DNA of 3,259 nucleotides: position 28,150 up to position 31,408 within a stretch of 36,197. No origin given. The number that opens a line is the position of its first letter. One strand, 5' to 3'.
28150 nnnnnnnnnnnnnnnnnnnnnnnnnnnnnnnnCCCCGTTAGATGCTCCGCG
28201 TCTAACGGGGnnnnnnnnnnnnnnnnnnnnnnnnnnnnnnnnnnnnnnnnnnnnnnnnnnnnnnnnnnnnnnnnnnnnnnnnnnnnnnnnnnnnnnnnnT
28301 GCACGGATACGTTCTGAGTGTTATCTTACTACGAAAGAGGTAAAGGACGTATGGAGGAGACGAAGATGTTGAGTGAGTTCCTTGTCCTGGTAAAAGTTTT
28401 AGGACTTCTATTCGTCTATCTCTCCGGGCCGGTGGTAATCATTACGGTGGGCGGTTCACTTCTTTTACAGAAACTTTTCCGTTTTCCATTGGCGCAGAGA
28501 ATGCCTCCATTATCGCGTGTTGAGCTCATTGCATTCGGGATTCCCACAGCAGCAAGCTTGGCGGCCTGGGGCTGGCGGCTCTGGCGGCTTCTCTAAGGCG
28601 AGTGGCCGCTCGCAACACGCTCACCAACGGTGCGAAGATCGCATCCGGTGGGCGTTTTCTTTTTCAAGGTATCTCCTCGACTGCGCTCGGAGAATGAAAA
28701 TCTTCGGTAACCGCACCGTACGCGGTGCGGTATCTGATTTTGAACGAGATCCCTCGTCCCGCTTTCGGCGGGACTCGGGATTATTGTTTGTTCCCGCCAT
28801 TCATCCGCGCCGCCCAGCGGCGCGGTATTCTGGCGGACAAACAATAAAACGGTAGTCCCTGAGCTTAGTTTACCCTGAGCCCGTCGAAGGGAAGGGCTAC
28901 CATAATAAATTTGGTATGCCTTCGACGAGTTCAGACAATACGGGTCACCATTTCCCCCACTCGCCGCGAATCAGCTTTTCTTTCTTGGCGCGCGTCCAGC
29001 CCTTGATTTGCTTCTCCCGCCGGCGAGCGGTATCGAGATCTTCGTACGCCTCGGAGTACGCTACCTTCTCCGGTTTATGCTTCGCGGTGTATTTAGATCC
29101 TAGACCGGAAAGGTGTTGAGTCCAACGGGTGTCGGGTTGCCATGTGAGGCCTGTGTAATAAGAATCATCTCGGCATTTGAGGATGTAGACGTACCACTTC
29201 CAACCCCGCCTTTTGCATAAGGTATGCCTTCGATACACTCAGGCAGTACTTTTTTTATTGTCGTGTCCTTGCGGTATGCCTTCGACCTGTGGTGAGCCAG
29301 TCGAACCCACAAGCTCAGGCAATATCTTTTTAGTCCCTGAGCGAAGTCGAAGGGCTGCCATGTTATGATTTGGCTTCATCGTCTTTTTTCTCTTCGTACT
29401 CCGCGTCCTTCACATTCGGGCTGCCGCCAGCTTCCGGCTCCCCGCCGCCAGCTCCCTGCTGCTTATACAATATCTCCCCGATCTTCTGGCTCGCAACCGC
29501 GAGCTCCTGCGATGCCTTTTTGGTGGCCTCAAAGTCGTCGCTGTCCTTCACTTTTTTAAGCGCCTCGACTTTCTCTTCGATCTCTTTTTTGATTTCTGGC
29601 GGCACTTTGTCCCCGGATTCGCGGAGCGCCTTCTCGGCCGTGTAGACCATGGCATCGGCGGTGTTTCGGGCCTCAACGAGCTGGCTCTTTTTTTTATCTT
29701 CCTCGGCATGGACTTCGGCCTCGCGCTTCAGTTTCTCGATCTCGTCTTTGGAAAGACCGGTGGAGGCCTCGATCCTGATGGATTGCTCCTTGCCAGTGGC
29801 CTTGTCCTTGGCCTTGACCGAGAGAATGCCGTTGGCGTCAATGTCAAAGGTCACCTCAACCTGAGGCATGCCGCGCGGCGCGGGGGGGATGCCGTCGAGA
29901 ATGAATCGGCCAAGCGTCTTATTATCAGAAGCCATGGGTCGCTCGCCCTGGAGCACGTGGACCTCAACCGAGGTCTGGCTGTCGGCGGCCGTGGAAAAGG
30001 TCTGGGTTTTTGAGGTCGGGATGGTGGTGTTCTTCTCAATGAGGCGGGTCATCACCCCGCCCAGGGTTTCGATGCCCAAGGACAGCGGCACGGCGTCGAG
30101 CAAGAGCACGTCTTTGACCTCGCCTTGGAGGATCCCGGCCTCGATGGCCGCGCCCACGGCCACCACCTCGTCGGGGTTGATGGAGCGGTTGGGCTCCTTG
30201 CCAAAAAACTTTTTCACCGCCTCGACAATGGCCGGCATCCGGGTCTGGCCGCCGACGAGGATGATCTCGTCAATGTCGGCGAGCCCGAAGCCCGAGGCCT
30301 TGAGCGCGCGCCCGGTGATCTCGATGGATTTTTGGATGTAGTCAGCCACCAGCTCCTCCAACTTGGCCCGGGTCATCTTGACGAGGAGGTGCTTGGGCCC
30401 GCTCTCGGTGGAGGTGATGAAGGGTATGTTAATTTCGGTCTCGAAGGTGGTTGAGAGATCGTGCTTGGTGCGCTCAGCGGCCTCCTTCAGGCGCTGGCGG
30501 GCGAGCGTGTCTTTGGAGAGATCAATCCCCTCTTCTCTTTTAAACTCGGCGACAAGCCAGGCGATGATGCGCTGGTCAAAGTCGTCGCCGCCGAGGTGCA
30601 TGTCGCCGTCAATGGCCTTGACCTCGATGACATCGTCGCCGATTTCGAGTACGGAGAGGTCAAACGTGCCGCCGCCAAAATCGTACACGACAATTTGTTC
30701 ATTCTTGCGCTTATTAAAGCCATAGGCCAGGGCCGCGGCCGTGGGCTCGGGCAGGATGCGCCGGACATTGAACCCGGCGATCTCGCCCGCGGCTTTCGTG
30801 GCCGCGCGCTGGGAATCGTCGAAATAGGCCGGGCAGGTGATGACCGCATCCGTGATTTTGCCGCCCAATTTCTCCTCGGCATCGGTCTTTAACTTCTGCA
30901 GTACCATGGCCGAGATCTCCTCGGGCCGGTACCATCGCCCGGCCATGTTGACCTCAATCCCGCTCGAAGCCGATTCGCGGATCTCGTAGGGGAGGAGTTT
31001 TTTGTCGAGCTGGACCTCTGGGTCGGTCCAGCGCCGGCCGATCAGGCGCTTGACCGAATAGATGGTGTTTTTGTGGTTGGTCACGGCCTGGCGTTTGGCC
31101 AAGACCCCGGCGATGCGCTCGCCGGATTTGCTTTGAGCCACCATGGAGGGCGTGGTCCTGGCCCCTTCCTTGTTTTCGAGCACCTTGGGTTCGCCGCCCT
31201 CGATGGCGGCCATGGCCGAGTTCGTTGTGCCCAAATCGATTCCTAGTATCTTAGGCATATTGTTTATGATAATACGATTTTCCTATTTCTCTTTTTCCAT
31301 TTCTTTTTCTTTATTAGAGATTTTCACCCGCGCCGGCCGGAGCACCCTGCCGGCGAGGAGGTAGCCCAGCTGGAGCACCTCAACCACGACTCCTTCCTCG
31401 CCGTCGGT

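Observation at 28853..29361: GIY-YIG nuclease gene bracketed by five copies of a hairpin-forming repeat unit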

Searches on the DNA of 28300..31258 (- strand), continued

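Call 78: search_with_rna_model(model_id=R1, sources=[L168, L169, L170, L171, L172, L173, L174], filters=off, max_evalue=0.5)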
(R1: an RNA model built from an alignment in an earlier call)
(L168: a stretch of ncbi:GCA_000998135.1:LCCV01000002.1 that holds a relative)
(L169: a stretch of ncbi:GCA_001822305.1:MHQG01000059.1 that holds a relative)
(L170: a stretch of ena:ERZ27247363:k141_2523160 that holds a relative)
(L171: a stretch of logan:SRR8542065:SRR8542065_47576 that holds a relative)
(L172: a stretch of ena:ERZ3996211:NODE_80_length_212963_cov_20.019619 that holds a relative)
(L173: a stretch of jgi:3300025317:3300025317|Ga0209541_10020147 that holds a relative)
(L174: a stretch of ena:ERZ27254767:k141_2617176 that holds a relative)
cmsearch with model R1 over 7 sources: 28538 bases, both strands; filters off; matches with E-value up to 0.5: 46.
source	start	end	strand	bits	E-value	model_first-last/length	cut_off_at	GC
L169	1849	1887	-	37.1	4.9e-09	1-39/39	no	0.38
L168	1958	1996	-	36.3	8.4e-09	1-39/39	no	0.38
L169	1958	1996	-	36.3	8.4e-09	1-39/39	no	0.38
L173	2264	2302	+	36.2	9.3e-09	1-39/39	no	0.33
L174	2264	2302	+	36.2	9.3e-09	1-39/39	no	0.33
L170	2448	2486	-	36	1.1e-08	1-39/39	no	0.41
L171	2448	2486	-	36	1.1e-08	1-39/39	no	0.41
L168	1736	1774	-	34.4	3.2e-08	1-39/39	no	0.44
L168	2380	2418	-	33.6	5.6e-08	1-39/39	no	0.36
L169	2380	2418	-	33.6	5.6e-08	1-39/39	no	0.36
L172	2365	2403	+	32.4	1.3e-07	1-39/39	no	0.62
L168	1845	1883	-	32.1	1.6e-07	1-39/39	no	0.38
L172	1811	1849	-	31.5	2.3e-07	1-39/39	no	0.59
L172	2259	2297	+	27.8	3.1e-06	1-39/39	no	0.51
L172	2317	2355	-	26.8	6.1e-06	1-39/39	no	0.56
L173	1872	1910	+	22.5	0.00011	1-39/39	no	0.36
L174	1872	1910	+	22.5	0.00011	1-39/39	no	0.36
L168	1782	1798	-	22.2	0.00015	12-28/39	no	0.59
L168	1884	1922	-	21.4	0.00026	1-39/39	no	0.44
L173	1767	1805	+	21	0.00032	1-39/39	no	0.38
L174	1802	1840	+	21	0.00032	1-39/39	no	0.38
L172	1959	1997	-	20.4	0.00049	1-39/39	no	0.41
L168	1804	1851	+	18.6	0.0017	1-39/39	no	0.46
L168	2339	2386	+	18.6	0.0017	1-39/39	no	0.46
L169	2339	2386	+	18.6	0.0017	1-39/39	no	0.46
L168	1917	1964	+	17.9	0.0029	1-39/39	no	0.48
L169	1917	1964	+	17.9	0.0029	1-39/39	no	0.48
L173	1900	1939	-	16.9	0.0057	1-39/39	no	0.32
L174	1900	1939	-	16.9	0.0057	1-39/39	no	0.32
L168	2306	2344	-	16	0.01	1-39/39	no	0.36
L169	2306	2344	-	16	0.01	1-39/39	no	0.36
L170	1958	1997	-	15.4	0.016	1-39/39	no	0.32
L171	1958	1997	-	15.4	0.016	1-39/39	no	0.32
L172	1893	1931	+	15.2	0.018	1-39/39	no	0.46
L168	2265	2312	+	13.6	0.054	1-39/39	no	0.54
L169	2265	2312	+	13.6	0.054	1-39/39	no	0.54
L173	2303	2343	-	13.4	0.065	1-39/39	no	0.32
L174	2303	2343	-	13.4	0.065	1-39/39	no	0.32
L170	2345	2386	-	13.3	0.069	1-39/39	no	0.36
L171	2345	2386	-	13.3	0.069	1-39/39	no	0.36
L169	1895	1911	-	13.2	0.074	12-28/39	no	0.59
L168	1070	1103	+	13.1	0.08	1-39/39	no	0.47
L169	1117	1150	+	13.1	0.08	1-39/39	no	0.47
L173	1806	1837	+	11.9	0.17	5-36/39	no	0.38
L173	1841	1871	+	11.8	0.2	5-35/39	no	0.39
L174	1841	1871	+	11.8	0.2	5-35/39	no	0.39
